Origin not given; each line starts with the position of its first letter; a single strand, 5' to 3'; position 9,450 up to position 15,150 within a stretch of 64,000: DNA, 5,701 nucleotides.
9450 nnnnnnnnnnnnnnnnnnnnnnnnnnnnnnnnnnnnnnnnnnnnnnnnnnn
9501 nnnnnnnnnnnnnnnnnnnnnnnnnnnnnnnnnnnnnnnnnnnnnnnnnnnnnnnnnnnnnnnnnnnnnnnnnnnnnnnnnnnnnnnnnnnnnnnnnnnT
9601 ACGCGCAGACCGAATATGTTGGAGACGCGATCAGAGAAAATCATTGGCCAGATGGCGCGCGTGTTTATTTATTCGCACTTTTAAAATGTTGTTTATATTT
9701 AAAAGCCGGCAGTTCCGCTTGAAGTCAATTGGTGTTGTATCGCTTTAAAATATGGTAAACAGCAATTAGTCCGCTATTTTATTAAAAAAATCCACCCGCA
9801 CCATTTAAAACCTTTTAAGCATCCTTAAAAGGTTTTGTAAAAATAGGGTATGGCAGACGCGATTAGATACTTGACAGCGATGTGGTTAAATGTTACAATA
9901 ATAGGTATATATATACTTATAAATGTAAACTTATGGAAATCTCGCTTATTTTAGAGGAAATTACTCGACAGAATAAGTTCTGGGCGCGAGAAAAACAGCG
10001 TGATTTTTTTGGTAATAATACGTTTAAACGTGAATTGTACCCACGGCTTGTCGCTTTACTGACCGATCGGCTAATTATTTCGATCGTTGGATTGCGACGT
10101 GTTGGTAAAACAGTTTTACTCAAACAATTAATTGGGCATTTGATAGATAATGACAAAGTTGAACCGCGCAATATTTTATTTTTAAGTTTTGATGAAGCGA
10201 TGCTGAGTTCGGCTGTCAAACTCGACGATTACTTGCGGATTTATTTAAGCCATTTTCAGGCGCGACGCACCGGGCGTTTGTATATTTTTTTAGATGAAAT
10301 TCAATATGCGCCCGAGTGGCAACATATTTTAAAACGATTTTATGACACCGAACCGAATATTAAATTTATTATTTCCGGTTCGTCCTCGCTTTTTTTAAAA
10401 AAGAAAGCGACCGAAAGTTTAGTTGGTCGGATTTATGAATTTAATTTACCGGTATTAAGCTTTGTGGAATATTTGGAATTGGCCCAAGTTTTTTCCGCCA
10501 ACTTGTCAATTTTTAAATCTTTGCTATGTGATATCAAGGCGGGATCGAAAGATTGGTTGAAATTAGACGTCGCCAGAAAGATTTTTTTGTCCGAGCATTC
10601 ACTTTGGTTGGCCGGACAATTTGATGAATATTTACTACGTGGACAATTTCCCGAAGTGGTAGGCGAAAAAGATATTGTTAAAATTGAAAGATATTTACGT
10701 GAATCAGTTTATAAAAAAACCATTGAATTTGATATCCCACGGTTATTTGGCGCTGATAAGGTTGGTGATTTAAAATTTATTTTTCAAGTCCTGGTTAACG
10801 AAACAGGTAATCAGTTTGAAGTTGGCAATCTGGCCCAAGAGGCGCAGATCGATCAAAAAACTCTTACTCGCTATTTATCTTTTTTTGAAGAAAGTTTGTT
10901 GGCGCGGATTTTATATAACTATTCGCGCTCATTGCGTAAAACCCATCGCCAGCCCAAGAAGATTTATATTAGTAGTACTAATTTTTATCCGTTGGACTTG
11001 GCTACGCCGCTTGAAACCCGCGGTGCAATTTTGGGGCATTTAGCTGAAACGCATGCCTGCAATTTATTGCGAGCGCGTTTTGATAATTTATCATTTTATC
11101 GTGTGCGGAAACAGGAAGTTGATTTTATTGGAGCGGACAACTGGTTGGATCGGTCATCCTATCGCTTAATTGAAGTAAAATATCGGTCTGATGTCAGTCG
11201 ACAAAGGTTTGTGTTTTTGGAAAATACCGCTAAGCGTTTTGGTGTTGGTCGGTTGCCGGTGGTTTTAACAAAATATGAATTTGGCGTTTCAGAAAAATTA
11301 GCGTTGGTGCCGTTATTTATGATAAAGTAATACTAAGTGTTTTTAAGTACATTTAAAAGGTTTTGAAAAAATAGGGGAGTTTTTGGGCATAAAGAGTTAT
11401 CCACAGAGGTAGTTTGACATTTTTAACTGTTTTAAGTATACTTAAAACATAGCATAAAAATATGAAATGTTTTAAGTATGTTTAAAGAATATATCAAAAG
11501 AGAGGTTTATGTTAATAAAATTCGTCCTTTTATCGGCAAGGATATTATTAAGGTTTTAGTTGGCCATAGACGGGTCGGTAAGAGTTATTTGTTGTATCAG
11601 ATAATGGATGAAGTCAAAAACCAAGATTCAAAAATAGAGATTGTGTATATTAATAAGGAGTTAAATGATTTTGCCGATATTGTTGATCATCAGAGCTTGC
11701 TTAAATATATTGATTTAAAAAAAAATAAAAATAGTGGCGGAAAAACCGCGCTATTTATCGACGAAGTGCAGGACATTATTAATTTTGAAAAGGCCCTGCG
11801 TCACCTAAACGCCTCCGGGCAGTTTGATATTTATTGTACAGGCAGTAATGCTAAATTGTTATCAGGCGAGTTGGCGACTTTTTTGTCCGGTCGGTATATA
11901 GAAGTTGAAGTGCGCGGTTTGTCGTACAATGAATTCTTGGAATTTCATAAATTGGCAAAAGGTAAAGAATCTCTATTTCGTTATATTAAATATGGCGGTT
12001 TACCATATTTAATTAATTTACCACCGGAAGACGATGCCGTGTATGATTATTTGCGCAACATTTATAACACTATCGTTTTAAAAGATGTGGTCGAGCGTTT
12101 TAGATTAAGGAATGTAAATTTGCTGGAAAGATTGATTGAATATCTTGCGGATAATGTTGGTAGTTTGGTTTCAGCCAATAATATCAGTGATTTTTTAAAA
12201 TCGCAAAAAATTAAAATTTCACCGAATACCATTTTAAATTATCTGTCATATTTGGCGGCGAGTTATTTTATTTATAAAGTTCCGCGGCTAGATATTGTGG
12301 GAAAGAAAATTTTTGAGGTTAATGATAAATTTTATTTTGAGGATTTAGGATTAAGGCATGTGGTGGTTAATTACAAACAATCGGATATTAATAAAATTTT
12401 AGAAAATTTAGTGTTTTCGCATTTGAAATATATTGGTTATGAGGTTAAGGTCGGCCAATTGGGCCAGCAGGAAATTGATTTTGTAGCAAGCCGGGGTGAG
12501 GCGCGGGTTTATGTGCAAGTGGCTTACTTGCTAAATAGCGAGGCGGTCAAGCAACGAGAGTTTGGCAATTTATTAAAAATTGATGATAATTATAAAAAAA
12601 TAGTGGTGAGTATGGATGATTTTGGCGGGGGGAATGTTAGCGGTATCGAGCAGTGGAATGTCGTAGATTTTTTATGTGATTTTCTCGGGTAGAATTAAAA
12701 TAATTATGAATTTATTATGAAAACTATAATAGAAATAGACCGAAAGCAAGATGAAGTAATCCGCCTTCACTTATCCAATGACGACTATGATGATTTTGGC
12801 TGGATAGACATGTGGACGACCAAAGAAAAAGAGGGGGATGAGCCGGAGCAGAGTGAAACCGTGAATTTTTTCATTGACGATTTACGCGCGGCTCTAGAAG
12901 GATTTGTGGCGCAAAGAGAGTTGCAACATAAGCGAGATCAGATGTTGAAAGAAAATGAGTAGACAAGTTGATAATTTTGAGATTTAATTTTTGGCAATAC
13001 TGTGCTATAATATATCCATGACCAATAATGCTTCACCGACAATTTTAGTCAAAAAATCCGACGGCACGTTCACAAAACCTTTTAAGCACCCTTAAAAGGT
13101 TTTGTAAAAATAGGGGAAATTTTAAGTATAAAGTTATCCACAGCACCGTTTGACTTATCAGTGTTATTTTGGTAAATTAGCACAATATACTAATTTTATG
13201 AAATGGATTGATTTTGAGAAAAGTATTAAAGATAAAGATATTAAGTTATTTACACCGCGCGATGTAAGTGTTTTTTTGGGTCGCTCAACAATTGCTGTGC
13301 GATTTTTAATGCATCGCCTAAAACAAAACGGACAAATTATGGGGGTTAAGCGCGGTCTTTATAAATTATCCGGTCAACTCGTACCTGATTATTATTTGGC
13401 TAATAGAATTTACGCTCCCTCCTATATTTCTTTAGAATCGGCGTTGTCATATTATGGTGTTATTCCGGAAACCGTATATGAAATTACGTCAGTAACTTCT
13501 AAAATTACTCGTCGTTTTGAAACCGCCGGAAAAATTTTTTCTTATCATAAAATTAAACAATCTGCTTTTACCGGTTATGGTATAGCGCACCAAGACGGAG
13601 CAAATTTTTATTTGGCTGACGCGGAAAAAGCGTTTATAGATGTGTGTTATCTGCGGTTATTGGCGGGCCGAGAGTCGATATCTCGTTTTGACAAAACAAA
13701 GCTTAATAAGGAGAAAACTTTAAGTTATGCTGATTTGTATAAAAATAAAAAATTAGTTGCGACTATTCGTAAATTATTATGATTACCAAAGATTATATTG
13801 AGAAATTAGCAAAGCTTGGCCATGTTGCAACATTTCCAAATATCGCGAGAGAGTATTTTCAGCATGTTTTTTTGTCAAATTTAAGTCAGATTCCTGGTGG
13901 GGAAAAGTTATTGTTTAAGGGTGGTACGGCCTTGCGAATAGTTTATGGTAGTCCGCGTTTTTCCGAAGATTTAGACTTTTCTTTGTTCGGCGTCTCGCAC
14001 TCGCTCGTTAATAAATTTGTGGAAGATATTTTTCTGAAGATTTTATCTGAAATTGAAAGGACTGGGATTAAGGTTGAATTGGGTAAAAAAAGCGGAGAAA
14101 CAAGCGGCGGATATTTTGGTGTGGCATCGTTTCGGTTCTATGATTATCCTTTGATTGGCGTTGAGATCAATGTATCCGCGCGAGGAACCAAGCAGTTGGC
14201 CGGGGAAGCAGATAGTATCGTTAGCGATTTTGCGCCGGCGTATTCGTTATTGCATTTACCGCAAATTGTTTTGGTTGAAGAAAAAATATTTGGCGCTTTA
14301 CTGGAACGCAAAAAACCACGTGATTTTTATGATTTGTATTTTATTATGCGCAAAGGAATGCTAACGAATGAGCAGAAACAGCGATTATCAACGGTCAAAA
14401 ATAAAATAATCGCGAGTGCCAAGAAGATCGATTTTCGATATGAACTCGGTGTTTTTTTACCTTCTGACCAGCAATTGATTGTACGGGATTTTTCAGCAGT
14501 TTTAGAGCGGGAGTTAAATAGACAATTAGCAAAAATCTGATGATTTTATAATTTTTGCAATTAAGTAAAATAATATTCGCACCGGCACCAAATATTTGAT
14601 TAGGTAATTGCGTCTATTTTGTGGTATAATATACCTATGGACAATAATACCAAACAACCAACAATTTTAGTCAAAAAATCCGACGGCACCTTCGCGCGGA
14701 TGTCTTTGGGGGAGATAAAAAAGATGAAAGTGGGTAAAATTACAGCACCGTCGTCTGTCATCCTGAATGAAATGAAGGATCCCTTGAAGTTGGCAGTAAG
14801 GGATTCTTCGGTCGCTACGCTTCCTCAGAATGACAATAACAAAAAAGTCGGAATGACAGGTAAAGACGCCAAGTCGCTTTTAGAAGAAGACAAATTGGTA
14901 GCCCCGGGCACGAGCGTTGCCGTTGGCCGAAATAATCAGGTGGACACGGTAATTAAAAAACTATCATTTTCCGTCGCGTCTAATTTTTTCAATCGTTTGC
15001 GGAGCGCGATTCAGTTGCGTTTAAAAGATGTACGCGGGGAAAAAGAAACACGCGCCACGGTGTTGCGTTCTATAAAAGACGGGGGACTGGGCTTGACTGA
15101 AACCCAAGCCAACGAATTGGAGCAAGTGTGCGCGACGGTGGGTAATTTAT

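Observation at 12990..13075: Target-site-like duplication: promoter and first ~20 codons of the 14619 gene are repeated upstream of the AbiE cassette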

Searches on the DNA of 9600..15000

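Call 53: search_rna_families(source=window, start=9600, end=15000, threshold=evalue, max_evalue=1)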
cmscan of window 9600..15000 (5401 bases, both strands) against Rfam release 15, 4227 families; matches with E-value up to 1: 0.
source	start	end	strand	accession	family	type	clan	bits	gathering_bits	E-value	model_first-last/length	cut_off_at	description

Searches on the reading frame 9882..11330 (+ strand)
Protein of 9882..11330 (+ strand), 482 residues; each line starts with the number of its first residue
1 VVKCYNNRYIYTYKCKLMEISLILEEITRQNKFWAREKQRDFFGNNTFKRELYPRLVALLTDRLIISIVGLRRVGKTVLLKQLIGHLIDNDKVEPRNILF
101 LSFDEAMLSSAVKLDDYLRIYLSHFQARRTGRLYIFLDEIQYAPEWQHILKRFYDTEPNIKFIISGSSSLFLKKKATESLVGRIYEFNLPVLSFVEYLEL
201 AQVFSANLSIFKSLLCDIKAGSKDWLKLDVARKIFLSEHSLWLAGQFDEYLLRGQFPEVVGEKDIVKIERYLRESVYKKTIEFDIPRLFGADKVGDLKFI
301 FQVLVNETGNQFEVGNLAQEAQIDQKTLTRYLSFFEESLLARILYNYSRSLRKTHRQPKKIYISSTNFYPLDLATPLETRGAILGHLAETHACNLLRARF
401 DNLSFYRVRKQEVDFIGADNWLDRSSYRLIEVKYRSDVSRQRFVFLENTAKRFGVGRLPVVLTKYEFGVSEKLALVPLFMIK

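Call 9: search_protein_families(library=pfam, proteins=[window:9882-11330:+], max_evalue=0.01)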
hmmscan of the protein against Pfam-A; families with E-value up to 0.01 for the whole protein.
window:9882-11330:+ (482 aa): 4 families
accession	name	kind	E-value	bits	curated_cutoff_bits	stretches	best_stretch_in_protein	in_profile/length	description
PF13173.12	AAA_14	-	3.3e-35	121.3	27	1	64-198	3-129/129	AAA domain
PF13635.12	DUF4143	-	1.1e-18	67.9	28.1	1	283-434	2-159/160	Domain of unknown function (DUF4143)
PF01637.24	ATPase_2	-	0.0042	17.4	33.2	0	62-92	19-49/225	ATPase domain predominantly from Archaea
PF13401.12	AAA_22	-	0.0062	17.3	27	0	62-167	4-123/130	AAA domain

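Call 52: search_protein_families(library=padloc, proteins=[window:9933-11330:+], max_evalue=0.01)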
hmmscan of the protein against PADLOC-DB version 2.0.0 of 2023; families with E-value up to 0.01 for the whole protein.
window:9933-11330:+ (465 aa): 10 families
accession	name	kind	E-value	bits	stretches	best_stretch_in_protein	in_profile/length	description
PDLC04787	PDC-S01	-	7.2e-56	187.8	1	29-418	9-358/412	-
PDLC04789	PDC-S01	-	2.9e-40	136.5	1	32-420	3-343/375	-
PDLC04790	PDC-S01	-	1.4e-36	124.2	1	29-438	10-388/422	-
PDLC04791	PDC-S01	-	1.2e-26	91.4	2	35-190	6-157/395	-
PDLC04786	PDC-S01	-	1e-16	58.8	2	47-182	21-155/439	-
PDLC04788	PDC-S01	-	1.7e-16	58.2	1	51-332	24-284/448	-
PDLC04792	PDC-S01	-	7.4e-13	45.9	1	46-464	19-430/452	-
PDLC04140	mad8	-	0.0044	14.6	0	46-153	27-100/314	mads_8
PDLC04984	PDC-S27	-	0.005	13.7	0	48-68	25-45/474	-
PDLC00267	PtuA1|PtuA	-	0.0086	13.2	0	118-153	289-327/438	AAA ATPase domain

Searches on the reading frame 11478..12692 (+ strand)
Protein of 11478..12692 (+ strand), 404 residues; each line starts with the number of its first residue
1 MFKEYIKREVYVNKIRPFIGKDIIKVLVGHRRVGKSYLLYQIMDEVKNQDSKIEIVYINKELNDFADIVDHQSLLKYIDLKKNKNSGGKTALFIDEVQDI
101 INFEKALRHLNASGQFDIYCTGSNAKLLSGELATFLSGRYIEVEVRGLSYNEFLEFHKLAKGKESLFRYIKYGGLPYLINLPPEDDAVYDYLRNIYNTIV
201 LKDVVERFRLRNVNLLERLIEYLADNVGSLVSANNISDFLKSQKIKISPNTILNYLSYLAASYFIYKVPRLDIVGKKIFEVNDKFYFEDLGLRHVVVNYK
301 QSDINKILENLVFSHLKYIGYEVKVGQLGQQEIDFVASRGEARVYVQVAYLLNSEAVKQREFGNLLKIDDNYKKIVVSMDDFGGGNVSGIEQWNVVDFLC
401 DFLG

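Call 9: search_protein_families(library=pfam, proteins=[window:11478-12692:+], max_evalue=0.01)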
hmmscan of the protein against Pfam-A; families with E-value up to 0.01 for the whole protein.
window:11478-12692:+ (404 aa): 5 families
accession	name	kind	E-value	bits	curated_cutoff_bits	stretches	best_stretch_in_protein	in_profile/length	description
PF13173.12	AAA_14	-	6.6e-29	101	27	1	24-154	4-129/129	AAA domain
PF13635.12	DUF4143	-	8.2e-16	58.6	28.1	1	202-349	2-158/160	Domain of unknown function (DUF4143)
PF00910.28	RNA_helicase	-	3.7e-05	24.6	21.5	1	26-101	2-75/105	RNA helicase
PF01637.24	ATPase_2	-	0.0023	18.2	33.2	0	8-66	4-62/225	ATPase domain predominantly from Archaea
PF25199.1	nSTAND_NTPase5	-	0.0042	17.4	34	1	26-115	45-124/145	Novel STAND NTPase 5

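Call 52: search_protein_families(library=padloc, proteins=[window:11478-12692:+], max_evalue=0.01)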
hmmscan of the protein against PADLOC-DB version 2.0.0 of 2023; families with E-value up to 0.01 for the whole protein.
window:11478-12692:+ (404 aa): 7 families
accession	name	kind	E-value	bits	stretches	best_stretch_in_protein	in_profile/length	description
PDLC04787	PDC-S01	-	2e-144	479.5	1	1-400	6-407/412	-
PDLC04789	PDC-S01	-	2e-42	143.6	1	12-355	7-345/375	-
PDLC04791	PDC-S01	-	4.6e-21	72.9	1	21-378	18-376/395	-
PDLC04790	PDC-S01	-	9.9e-17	58.8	1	4-315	10-324/422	-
PDLC04786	PDC-S01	-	2e-15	54.5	1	26-171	24-167/439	-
PDLC04788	PDC-S01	-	1.9e-13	48.1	1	26-158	23-155/448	-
PDLC04792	PDC-S01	-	5.4e-11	39.7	1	26-158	23-156/452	-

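Call 84: search_protein_families(library=ncbifam, proteins=[window:11478-12692:+], max_evalue=0.01)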
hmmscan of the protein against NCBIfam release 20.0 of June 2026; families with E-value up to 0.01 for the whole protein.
window:11478-12692:+ (404 aa): 1 family
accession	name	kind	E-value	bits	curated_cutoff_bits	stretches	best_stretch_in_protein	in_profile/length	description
NF006505.0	PRK08939.1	equivalog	0.0091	15.3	228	0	27-82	161-216/306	primosomal protein DnaI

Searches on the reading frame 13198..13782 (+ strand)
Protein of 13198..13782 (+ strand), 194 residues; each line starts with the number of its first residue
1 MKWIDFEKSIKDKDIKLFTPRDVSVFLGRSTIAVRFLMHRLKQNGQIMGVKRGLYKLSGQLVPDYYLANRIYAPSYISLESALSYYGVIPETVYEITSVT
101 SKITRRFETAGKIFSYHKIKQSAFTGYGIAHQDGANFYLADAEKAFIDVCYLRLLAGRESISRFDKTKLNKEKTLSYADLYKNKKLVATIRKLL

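Call 9: search_protein_families(library=pfam, proteins=[window:13198-13782:+], max_evalue=0.01)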
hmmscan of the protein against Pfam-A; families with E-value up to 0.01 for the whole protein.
window:13198-13782:+ (194 aa): 0 families

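Call 45: search_protein_families(library=pfam, proteins=[window:13198-13782:+], max_evalue=0.1)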
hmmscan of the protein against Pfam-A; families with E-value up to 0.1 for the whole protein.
window:13198-13782:+ (194 aa): 3 families
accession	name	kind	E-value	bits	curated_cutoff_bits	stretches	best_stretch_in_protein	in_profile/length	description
PF07848.18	PaaX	-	0.017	15.8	24.8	1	27-60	33-69/70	PaaX-like protein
PF15906.11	zf-NOSIP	-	0.021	15.3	30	1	109-177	6-70/75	Zinc-finger of nitric oxide synthase-interacting protein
PF13338.12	AbiEi_4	-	0.03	14.9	25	1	17-55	13-46/49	Transcriptional regulator, AbiEi antitoxin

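Call 52: search_protein_families(library=padloc, proteins=[window:13198-13782:+], max_evalue=0.01)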
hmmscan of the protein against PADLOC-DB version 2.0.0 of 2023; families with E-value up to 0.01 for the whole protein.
window:13198-13782:+ (194 aa): 27 families (the best 25 are shown)
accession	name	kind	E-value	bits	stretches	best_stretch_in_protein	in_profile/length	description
PDLC02241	AbiEi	-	2.9e-41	139.5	1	1-193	1-194/199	AbiEi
PDLC02272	AbiEi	-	2.7e-36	123.3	1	37-191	32-192/200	AbiEi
PDLC02230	AbiEi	-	9.8e-35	118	1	39-153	24-137/192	AbiEi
PDLC02255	AbiEi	-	1e-22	78.6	1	16-194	14-184/186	AbiEi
PDLC02267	AbiEi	-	3.5e-22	77.1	1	8-186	11-190/252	AbiEi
PDLC02240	AbiEi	-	4.9e-20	70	1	16-155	16-164/216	AbiEi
PDLC02269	AbiEi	-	1.4e-14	52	1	15-187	10-184/251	AbiEi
PDLC02274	AbiEi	-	1.9e-14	51.9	1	16-119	16-125/217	AbiEi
PDLC02287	AbiEi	-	3.3e-13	47.8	1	15-186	10-183/253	AbiEi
PDLC02232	AbiEi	-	2.3e-11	41.9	1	9-149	12-159/177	AbiEi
PDLC02225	AbiEi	-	9.2e-11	39.8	1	38-171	35-166/198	AbiEi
PDLC02265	AbiEi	-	2.5e-06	25.4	1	37-161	31-159/198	AbiEi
PDLC02248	AbiEi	-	2.6e-06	25.3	1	38-149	33-147/198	AbiEi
PDLC02270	AbiEi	-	4.1e-06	24.1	1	16-189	11-202/265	AbiEi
PDLC02271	AbiEi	-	4.5e-06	24.1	1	40-157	46-173/263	AbiEi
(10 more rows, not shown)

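Call 84: search_protein_families(library=ncbifam, proteins=[window:13198-13782:+], max_evalue=0.01)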
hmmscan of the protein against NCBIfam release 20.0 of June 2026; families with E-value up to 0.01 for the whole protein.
window:13198-13782:+ (194 aa): 1 family
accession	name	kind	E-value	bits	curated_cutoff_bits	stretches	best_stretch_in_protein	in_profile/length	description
NF047376.1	TAA_AbiEi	equivalog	1.5e-10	41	150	1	9-149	12-161/172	type IV toxin-antitoxin system AbiEi family antitoxin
